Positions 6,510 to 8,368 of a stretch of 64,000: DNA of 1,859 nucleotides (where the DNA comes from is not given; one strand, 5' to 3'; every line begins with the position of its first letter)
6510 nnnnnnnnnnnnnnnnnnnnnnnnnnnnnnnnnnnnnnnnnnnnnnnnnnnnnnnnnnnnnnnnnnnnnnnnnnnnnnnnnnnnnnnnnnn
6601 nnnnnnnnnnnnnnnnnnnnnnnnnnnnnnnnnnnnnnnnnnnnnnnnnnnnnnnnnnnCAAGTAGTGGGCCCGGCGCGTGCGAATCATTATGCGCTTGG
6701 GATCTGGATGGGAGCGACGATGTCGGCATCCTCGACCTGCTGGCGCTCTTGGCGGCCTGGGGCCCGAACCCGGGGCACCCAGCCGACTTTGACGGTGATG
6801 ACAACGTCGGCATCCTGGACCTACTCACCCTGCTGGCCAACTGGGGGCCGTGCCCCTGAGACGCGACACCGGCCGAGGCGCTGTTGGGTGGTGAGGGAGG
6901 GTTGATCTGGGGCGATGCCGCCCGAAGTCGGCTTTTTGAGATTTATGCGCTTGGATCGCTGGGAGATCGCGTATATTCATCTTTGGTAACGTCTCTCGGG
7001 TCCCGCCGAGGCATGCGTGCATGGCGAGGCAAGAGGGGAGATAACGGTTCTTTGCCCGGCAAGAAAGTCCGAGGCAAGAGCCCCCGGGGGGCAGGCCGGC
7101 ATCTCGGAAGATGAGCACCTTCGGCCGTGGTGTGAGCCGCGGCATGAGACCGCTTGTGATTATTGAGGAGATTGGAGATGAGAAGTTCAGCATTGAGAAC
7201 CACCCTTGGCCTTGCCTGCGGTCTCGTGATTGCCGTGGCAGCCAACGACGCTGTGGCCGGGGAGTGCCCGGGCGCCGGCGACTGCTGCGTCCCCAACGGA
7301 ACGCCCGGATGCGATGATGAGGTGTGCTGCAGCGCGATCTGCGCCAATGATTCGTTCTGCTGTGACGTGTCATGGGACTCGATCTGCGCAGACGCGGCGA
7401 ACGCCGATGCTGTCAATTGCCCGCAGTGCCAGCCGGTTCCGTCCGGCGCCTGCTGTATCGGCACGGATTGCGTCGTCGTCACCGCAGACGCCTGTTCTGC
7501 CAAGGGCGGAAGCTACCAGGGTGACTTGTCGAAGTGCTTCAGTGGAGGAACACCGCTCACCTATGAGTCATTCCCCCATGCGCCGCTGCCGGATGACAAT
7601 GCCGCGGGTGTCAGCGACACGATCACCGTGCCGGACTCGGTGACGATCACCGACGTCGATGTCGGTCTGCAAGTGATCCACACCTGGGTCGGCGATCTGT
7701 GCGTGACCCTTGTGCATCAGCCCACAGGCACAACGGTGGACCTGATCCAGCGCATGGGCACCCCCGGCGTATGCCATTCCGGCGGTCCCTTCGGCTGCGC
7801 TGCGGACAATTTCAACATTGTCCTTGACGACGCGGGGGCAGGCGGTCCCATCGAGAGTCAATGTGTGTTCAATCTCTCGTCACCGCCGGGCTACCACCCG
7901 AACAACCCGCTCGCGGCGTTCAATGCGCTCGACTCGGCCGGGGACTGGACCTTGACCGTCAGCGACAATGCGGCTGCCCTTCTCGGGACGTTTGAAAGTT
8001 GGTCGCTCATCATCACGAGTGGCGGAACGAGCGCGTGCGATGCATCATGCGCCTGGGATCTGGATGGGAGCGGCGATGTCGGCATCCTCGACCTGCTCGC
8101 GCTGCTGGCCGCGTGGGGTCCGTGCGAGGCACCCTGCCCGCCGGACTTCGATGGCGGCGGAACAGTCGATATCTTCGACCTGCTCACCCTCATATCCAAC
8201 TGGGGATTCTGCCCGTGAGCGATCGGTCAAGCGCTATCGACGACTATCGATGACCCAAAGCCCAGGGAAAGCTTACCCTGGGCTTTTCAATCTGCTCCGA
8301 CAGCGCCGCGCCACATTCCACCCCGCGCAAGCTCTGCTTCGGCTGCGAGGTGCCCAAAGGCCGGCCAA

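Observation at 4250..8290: Tandem array of secreted dockerin-tailed proteins, two built from a bare proprotein-convertase P-domain, duplicated together with a conserved 320-bp leader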

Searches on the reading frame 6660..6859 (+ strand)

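Call 51: search_protein_families(library=ncbifam, proteins=[window:6660-6859:+], max_evalue=10)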
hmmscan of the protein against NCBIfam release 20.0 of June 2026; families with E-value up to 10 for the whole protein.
window:6660-6859:+ (66 aa): 0 families

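Call 54: search_solved_structures(query=A7, max_evalue=10, show_alignments=2)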
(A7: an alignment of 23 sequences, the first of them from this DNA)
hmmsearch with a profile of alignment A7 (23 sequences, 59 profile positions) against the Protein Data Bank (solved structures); distinct sequences matched with E-value up to 10: 271 (the best 60 are shown).
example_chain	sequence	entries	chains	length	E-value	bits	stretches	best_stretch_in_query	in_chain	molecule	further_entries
6xxx_AAA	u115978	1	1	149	3.8e-07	33.2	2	7-53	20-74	Calmodulin-1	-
6daf_A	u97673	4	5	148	6e-07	32.5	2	7-53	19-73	Calmodulin-1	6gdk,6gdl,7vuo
9kui_C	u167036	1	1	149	6.2e-07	32.5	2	7-53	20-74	Calmodulin-1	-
7nqc_A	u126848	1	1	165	8.2e-07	32.1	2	7-53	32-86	Calmodulin-1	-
1y6w_A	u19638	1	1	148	8.3e-07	32.1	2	7-53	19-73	Calmodulin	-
2k0j_A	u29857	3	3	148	8.6e-07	32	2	7-53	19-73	calmodulin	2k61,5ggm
5i0i_E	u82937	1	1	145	9.5e-07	31.9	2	6-53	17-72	Calmodulin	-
2lv6_A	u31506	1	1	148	1.2e-06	31.6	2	7-53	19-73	Calmodulin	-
1k93_D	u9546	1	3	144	1.2e-06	31.6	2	7-53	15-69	CALMODULIN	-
8eow_E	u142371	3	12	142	1.2e-06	31.6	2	7-53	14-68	Calmodulin-1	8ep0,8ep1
5dbr_A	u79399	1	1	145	1.2e-06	31.5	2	7-53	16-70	Calmodulin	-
2f2o_A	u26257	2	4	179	1.2e-06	31.5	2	7-53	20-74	Calmodulin fused with calmodulin-binding domain of calcineurin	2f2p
9x5j_F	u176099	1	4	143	1.2e-06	31.5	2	7-53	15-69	Calmodulin-1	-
1y0v_H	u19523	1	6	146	1.3e-06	31.5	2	7-53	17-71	Calmodulin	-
2vay_A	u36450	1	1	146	1.3e-06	31.5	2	7-53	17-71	CALMODULIN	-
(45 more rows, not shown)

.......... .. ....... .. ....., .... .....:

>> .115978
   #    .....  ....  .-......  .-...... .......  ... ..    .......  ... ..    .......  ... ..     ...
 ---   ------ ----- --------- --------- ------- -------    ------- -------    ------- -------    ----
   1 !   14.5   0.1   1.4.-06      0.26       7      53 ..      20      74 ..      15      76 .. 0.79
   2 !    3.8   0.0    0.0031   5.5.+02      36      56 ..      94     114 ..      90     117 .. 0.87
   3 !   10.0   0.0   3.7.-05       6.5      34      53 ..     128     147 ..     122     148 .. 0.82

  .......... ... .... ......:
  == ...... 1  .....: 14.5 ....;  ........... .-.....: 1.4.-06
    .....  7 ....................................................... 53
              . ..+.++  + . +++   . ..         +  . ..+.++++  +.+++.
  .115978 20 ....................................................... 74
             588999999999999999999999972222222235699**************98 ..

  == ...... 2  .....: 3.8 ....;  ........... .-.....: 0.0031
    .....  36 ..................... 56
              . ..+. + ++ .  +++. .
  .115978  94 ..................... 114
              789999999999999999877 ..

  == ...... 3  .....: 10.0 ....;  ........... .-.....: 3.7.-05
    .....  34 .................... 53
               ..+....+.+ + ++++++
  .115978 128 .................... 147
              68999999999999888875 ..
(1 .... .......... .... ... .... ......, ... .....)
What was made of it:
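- The tail profile hits EF-hand pairs (calmodulin) best in the PDB (call 54).
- Tried and rejected: The PDB profile search with the tail returned calmodulins rather than dockerins in the 60 listed hits (call 54).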

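Call 55: search_protein_families(library=pfam, alignment_id=A7, max_evalue=0.01)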
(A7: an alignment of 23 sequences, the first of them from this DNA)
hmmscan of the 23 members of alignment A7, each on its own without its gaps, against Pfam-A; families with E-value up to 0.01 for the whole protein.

A. member 1, seq(59 aa): 0 families

B. families by the number of members that match (of 23 scanned): 5 families
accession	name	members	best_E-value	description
PF13405.12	EF-hand_6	14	2.7e-06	EF-hand domain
PF00404.24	Dockerin_1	13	9.6e-06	Dockerin type I domain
PF00036.39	EF-hand_1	10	4e-07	EF hand domain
PF13833.12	EF-hand_8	4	3.9e-06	EF-hand domain pair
PF13499.12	EF-hand_7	3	0.00026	EF-hand domain pair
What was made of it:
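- On Dockerin type I (PF00404): 13 of 23 family tails hit at E<0.01 (call 55).
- EF-hand_6 matches as many family tails as Dockerin_1 does (call 55).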

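Call 102: search_protein_representatives(alignment_id=A7)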
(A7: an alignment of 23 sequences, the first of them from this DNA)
Query: 23 sequences, 59 profile positions. Proteins with E-value up to 0.001 (for the whole library): 43647; up to 1e-10: 9332; up to 1e-30: 48. The best 150 are listed.
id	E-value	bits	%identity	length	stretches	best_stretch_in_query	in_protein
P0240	1.8e-63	226.4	-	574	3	3-59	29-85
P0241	3.4e-59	212.7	-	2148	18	6-53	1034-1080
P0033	7.8e-47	173.1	-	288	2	4-59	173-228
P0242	9.0e-47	172.9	-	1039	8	6-57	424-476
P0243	9.1e-47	172.9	-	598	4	4-58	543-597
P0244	3.1e-46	171.2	-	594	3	6-58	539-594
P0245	1.1e-45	169.5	-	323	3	3-59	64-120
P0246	4.1e-40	151.6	-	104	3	2-56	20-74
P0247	1.4e-39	149.9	-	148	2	2-59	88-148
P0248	8.8e-39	147.3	-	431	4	5-59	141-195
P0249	1.1e-38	147.1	-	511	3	3-59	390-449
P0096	2.1e-38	146.1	-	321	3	2-59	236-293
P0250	4.6e-38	145.0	-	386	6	7-56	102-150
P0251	1.6e-37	143.3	-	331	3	3-58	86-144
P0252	1.6e-37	143.3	-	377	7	5-57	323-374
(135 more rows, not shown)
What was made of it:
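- The tail module is very widespread: 9332 cluster representatives at E<=1e-10 (call 102). The module also occurs internally and in up to 18 matched stretches per protein (call 102).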

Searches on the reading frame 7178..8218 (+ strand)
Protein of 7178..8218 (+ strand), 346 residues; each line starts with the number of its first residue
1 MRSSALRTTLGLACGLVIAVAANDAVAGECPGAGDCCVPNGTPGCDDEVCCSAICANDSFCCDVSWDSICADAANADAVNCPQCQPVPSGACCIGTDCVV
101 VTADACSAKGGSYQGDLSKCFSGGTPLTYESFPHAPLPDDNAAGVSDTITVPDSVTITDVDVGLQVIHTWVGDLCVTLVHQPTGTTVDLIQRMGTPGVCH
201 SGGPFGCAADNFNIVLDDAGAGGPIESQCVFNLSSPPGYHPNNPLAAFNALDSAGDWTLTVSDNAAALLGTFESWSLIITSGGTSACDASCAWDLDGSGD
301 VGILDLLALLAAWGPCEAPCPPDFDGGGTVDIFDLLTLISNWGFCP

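Call 4: search_protein_families(library=pfam, proteins=[window:7178-8218:+], max_evalue=1)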
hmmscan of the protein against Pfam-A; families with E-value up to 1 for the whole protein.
window:7178-8218:+ (346 aa): 2 families
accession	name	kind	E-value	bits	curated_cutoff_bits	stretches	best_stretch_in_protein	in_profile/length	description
PF01483.27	P_proprotein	-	2.3e-09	37.6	21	2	248-278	55-85/86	Proprotein convertase P-domain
PF13405.12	EF-hand_6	-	0.0065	16.6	25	0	292-314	8-30/30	EF-hand domain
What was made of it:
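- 7178..8218 (+): Gene C (346 aa). Layout: signal peptide 7178-7261, 12-Cys module 7262-7441, 'GACC' module from 7445, P-domain about 7550-8030, divergent tail 8048-8218. PF01483 scores 37.6 bits (call 4).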

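Call 5: search_protein_families(library=ncbifam, proteins=[window:7178-8218:+], max_evalue=1)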
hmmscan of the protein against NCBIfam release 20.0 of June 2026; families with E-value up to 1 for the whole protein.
window:7178-8218:+ (346 aa): 0 families

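Call 64: predict_structure(alignment_id=A8)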
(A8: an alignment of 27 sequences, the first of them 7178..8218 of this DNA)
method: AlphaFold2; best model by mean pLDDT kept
length: 346 residues; sequences in the alignment: 27
mean_pLDDT: 71.1   pTM: 0.55
mean pLDDT of the five models: 71.1, 70.1, 69.7, 69.3, 67.6
residues with pLDDT >= 90: 50; 70-90: 147; 50-70: 99; < 50: 50
segments of 3 or more residues with pLDDT < 50: 1-34, 39-41, 82-84, 283-285
pLDDT, mean of each block of 10 residues (from residue 1): 36 31 38 50 54 57 55 59 54 65 67 64 65 84 89 80 87 88 92 74 66 85 82 78 91 91 80 86 53 75 90 81 82 87 72
secondary structure, 60 per line:
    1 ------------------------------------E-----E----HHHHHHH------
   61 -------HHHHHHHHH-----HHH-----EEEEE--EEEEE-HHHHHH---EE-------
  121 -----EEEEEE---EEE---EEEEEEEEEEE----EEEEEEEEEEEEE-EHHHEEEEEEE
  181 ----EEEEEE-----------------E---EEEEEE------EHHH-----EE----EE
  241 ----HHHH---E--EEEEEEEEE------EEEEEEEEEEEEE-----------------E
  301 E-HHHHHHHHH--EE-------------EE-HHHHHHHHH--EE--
elements in order: H48-54 H68-76 E90-94 E97-101 H103-108 E126-131 E135-137 E141-151 E156-168 E174-180 E185-190 E212-217 H245-248 E255-263 E270-282 H303-311 H332-340
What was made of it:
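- On Pfam P_proprotein (PF01483): AF2 model of C: the domain has pLDDT 80-92 (call 64).
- On Dockerin type I (PF00404): AF2 places helices at 303-311 and 332-340 of C (call 64).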

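Call 66: fold_search(model_id=the predicted structure, library=pdb)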
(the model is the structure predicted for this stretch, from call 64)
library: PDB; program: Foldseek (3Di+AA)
matches with E <= 10: 1591; with E <= 0.001: 58
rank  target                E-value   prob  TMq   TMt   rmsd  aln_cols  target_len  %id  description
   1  3wqb_A                3.8e-07  1.00  0.29  0.17   7.5       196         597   17  Crystal structure of aeromonas sobria serine protease (ASP) and the chaperone (ORF2) complex (released 2015-03-25)
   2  3hjr                  5.8e-07  1.00  0.28  0.16   9.7       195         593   18  Crystal structure of serine protease of Aeromonas sobria (released 2009-06-02)
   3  2id4_A                3.0e-06  1.00  0.31  0.23   4.8       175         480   15  The 1.9 A structure of Kex2 in complex with an Ac-R-E-R-K-chloromethyl ketone inhibitor. (released 2007-05-01)
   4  2id4_B                3.2e-06  1.00  0.29  0.21   5.1       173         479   14  The 1.9 A structure of Kex2 in complex with an Ac-R-E-R-K-chloromethyl ketone inhibitor. (released 2007-05-01)
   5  1r64_A                4.6e-06  1.00  0.29  0.21   5.1       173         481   14  The 2.2 A crystal structure of Kex2 protease in complex with Ac-Arg-Glu-Lys-boroArg peptidyl boronic acid inhibitor (released 2004-03-09)
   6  1ot5_A                4.9e-06  1.00  0.30  0.22   5.1       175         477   14  The 2.4 Angstrom Crystal Structure of Kex2 in complex with a peptidyl-boronic acid inhibitor (released 2003-06-17)
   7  5jxi                  3.4e-05  1.00  0.29  0.22  14.6       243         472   14  Structure of the unliganded form of the proprotein convertase furin in presence of EDTA. (released 2016-10-05)
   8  9fid_A                3.6e-05  1.00  0.27  0.21   5.6       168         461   15  X-ray structure of furin (PCSK3) in complex with the PC1/3 (PCSK1) prodomain mutant R78K,R80A (released 2025-09-10)
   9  6hlb_A                4.6e-05  1.00  0.29  0.22   4.3       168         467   15  X-ray structure of furin in complex with the cyclic peptide c[succinyl-Phe-2-Nal-(Arg)4-Lys]-Arg-4-Amba (released 2019-02-06)
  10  5jmo_A                4.6e-05  1.00  0.29  0.21   5.2       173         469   13  X-ray structure of furin in complex with the inhibitory antibody Nb14 (released 2016-12-07)
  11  7lcu                  4.6e-05  1.00  0.28  0.21  12.9       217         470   14  X-ray structure of Furin bound to BOS-318, a small molecule inhibitor (released 2022-01-12)
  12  1p8j_A                7.0e-05  1.00  0.28  0.21   4.3       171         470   16  CRYSTAL STRUCTURE OF THE PROPROTEIN CONVERTASE FURIN (released 2003-07-08)
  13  7qy1                  7.0e-05  1.00  0.27  0.20   5.7       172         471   14  X-ray structure of furin in complex with the dichlorophenylpyridine-based inhibitor 4 (released 2022-04-20)
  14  1p8j_H                7.5e-05  1.00  0.26  0.19   7.3       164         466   16  CRYSTAL STRUCTURE OF THE PROPROTEIN CONVERTASE FURIN (released 2003-07-08)
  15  5jmo_B                8.0e-05  1.00  0.28  0.21   5.8       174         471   13  X-ray structure of furin in complex with the inhibitory antibody Nb14 (released 2016-12-07)
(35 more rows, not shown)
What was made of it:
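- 7178..8218 (+): AF2 model and Foldseek matches to kexin, furin and ASP P-domains (calls 64, 66).
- On Pfam P_proprotein (PF01483): Foldseek against the PDB matches ASP at 3.8e-7, Kex2 at 3e-6 and furin at about 5e-5, all with probability 1.00 (call 66).
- Closest known: Proprotein-convertase P-domain. Same: The HMM score is above threshold (call 4) and the predicted beta-sandwich of C superposes on those P-domains (call 66).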
